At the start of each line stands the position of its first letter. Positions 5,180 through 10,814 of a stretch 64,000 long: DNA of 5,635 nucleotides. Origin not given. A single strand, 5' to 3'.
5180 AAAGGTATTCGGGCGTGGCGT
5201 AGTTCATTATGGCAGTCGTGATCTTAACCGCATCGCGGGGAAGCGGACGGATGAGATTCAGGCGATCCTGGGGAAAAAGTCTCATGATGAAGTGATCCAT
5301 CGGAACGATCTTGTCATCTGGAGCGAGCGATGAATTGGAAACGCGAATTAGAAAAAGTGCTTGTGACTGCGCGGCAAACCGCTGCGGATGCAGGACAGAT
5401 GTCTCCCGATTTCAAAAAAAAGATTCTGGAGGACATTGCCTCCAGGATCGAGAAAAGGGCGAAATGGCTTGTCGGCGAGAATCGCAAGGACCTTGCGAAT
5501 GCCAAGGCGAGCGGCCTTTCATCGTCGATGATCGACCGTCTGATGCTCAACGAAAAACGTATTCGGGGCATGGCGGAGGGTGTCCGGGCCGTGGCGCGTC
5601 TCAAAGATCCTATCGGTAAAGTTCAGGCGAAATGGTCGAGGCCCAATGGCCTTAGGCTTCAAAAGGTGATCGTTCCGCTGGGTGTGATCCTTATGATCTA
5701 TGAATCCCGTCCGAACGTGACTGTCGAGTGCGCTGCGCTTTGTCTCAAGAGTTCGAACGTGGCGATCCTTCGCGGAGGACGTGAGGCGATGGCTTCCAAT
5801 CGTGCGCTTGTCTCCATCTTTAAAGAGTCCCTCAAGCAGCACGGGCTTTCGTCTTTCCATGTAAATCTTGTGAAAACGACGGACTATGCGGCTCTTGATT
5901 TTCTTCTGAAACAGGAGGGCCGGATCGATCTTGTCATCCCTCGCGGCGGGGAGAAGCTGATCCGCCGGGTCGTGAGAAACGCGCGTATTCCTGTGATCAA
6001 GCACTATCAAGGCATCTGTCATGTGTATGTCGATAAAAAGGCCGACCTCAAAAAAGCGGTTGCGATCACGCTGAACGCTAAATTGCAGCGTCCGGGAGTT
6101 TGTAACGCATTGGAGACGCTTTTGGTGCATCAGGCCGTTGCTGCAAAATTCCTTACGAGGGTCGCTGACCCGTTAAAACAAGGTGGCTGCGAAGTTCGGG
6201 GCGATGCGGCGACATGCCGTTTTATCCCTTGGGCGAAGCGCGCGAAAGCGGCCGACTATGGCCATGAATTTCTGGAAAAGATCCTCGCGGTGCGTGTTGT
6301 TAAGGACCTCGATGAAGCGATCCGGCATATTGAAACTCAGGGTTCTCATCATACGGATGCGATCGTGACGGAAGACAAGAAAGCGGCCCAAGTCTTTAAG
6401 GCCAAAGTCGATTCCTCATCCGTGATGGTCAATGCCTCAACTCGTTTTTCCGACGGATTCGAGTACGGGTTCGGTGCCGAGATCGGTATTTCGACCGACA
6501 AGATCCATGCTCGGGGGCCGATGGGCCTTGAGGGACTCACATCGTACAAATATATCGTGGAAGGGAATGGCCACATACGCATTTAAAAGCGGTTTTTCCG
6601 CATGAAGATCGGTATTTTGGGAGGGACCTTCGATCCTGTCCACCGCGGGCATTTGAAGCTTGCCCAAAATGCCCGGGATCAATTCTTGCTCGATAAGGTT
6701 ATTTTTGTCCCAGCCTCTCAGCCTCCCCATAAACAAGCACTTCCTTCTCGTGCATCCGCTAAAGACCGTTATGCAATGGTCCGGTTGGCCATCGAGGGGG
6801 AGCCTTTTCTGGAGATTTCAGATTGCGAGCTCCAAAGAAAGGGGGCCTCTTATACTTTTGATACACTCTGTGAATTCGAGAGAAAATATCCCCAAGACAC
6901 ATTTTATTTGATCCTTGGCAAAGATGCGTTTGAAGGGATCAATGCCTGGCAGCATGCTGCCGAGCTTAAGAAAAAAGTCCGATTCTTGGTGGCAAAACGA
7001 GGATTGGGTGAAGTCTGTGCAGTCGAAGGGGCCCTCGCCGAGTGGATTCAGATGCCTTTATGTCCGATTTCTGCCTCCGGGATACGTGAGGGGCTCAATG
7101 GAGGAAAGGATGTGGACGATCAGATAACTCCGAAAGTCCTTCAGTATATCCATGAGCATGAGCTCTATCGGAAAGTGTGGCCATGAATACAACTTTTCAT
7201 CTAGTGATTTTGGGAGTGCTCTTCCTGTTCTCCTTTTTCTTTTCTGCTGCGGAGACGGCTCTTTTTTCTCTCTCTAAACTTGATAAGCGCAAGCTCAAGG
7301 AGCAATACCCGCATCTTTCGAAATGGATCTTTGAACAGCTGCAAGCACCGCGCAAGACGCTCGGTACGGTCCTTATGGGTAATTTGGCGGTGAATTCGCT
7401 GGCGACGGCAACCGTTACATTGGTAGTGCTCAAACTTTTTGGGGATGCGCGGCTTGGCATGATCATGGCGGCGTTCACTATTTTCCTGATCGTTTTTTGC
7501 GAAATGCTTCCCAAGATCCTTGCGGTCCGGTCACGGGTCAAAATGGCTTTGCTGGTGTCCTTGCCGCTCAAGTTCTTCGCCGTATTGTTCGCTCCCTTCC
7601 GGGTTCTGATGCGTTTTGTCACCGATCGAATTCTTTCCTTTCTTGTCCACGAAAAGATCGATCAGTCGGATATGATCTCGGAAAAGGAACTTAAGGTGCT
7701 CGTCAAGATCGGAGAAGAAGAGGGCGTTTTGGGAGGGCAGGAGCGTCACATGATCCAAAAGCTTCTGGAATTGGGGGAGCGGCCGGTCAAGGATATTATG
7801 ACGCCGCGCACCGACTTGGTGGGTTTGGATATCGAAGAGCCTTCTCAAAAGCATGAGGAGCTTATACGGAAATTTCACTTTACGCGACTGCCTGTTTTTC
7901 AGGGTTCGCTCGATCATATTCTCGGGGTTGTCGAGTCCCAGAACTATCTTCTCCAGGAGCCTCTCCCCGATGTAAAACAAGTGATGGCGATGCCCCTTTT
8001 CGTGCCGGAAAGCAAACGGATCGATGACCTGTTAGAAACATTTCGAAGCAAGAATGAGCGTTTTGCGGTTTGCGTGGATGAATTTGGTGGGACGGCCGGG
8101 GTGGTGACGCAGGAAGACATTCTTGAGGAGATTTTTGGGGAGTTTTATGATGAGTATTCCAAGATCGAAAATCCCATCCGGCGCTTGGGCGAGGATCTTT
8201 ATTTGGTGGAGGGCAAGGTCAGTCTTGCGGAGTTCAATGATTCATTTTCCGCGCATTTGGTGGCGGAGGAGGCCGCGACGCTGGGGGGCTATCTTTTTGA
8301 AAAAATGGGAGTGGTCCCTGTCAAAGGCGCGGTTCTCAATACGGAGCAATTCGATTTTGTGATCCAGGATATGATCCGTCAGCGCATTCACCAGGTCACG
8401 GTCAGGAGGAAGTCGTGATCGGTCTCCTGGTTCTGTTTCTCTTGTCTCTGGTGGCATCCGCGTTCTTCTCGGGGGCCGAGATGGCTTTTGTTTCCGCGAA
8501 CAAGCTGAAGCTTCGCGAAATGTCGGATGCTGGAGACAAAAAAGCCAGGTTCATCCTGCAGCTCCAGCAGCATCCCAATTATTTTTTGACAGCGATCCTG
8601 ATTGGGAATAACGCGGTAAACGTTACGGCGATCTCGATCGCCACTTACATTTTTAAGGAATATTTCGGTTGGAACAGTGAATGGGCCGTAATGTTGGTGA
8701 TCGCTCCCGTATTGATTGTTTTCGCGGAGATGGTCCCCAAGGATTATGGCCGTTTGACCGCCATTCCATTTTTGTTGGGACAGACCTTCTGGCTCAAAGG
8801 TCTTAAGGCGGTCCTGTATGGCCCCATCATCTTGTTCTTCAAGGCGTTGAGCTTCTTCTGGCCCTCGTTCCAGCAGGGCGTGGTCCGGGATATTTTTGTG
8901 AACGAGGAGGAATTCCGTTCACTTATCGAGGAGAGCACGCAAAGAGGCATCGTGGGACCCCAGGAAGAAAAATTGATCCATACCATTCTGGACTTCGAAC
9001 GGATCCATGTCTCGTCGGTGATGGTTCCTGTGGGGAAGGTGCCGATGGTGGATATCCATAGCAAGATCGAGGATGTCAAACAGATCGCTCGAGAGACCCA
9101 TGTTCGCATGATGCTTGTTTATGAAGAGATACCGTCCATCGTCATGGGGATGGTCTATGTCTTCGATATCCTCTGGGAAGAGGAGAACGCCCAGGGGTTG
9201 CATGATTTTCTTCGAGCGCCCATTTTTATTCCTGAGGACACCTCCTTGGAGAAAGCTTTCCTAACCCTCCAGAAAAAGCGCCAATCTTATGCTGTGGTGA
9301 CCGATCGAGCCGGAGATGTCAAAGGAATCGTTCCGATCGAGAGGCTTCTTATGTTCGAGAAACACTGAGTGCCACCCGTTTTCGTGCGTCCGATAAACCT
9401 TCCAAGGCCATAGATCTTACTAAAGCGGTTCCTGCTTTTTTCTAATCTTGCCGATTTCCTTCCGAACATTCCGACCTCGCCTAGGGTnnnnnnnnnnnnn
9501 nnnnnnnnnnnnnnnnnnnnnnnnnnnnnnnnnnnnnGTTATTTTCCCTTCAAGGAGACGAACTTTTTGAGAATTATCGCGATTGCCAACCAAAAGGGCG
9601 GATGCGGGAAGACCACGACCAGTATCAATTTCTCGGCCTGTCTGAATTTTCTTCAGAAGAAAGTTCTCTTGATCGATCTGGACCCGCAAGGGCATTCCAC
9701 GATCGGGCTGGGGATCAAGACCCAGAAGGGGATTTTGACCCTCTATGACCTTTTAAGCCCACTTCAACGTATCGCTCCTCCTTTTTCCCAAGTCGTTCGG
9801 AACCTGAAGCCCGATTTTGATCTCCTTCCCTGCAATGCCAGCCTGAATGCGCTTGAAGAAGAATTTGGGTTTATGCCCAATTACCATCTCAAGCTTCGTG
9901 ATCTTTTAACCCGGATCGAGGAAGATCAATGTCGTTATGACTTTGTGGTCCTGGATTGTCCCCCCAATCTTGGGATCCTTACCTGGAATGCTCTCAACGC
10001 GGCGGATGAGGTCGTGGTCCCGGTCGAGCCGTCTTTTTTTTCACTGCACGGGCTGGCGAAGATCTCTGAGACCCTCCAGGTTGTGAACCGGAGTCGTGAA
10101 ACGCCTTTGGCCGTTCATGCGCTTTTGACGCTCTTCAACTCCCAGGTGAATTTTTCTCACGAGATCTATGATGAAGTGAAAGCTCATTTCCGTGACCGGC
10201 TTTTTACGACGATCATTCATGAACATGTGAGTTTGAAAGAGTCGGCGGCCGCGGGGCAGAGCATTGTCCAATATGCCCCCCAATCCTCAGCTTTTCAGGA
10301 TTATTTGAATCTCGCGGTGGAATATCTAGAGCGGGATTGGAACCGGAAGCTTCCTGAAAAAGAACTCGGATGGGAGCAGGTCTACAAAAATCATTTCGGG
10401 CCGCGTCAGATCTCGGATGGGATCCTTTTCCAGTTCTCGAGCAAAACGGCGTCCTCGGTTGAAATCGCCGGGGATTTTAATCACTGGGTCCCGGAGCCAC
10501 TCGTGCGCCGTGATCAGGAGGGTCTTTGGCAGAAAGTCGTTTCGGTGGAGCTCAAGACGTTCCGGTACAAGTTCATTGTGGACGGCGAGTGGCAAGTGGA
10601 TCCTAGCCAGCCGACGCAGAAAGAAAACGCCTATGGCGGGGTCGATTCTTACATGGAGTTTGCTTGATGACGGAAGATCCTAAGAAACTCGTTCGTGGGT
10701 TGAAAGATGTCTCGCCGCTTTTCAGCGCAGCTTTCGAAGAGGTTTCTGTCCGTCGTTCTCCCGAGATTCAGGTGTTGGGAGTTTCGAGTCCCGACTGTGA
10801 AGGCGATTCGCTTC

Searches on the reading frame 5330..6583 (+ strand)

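Call 12: search_protein_families(library=pfam, proteins=[window:5330-6583:+], max_evalue=0.001)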
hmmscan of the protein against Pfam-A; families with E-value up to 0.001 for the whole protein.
window:5330-6583:+ (418 aa): 1 family
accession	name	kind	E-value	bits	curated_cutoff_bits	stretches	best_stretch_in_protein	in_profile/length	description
PF00171.27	Aldedh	-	1.4e-16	60.6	23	1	6-284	30-295/461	Aldehyde dehydrogenase family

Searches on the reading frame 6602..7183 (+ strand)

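Call 12: search_protein_families(library=pfam, proteins=[window:6602-7183:+], max_evalue=0.001)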
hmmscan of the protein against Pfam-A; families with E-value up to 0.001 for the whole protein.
window:6602-7183:+ (194 aa): 1 family
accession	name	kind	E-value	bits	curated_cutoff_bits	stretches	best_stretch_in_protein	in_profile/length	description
PF01467.32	CTP_transf_like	-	4.9e-27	95.2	21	1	5-163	1-132/133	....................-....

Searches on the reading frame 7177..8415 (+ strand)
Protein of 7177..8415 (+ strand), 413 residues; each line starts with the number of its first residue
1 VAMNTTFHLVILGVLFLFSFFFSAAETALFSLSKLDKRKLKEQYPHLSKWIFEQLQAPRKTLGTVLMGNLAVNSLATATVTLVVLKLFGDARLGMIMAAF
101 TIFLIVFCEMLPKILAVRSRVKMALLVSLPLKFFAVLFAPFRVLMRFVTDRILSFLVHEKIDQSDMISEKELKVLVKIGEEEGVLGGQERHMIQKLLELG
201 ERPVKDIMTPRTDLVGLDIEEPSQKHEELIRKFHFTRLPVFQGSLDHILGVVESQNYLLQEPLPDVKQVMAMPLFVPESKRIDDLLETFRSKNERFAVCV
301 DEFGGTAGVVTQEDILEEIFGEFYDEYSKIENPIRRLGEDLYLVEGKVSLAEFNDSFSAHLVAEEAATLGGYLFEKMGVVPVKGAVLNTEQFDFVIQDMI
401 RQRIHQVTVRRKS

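Call 12: search_protein_families(library=pfam, proteins=[window:7177-8415:+], max_evalue=0.001)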
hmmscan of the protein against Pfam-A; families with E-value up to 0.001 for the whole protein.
window:7177-8415:+ (413 aa): 3 families
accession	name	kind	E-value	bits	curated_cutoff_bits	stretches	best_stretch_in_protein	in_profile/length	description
PF01595.25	CNNM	-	2.5e-35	122.2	28.4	1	13-186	4-178/181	Cyclin M transmembrane N-terminal domain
PF03471.22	CorC_HlyC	-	1.8e-14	53.9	27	1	337-412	3-80/81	Transporter associated domain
PF00571.33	CBS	-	3.4e-09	37.3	24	1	266-320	1-56/57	CBS domain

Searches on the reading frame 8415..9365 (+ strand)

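Call 12: search_protein_families(library=pfam, proteins=[window:8415-9365:+], max_evalue=0.001)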
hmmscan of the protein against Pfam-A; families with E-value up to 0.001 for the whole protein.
window:8415-9365:+ (317 aa): 2 families
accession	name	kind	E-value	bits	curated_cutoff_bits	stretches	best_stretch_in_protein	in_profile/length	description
PF01595.25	CNNM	-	5.9e-36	124.3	28.4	1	7-184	2-181/181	Cyclin M transmembrane N-terminal domain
PF00571.33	CBS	-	2.2e-09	38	24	1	267-312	7-52/57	CBS domain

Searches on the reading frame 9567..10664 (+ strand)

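Call 12: search_protein_families(library=pfam, proteins=[window:9567-10664:+], max_evalue=0.001)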
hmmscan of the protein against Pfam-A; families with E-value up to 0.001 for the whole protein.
window:9567-10664:+ (366 aa): 9 families
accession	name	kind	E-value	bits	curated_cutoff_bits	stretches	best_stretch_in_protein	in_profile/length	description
PF13614.12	AAA_31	-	1.2e-47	162.5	27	1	1-179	1-173/177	AAA domain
PF01656.29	CbiA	-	2.4e-16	60.3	25.4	1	4-232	1-124/125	CobQ/CobB/MinD/ParA nucleotide binding domain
PF06564.18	CBP_BcsQ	-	2.7e-14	53.7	21.3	1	1-251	1-231/234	Cellulose biosynthesis protein BcsQ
PF09140.17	MipZ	-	3.3e-12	46.7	20.7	2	111-176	87-153/262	ATPase MipZ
PF16561.11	AMPK1_CBM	-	5.2e-11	43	26.8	1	293-359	9-73/85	Glycogen recognition site of AMP-activated protein kinase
PF00142.24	Fer4_NifH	-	1.3e-10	41.7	25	1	4-59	3-58/271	4Fe-4S iron sulfur cluster binding proteins, NifH/frxC family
PF10609.15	ParA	-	1.7e-07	31.4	27.1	1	2-45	4-47/246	NUBPL iron-transfer P-loop NTPase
PF02922.24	CBM_48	-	5.8e-07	30.2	22.4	1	277-342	2-72/83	Carbohydrate-binding module 48 (Isoamylase N-terminal domain)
PF02374.21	ArsA_ATPase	-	5.9e-06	26.1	24.3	0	2-40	2-39/305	Anion-transporting ATPase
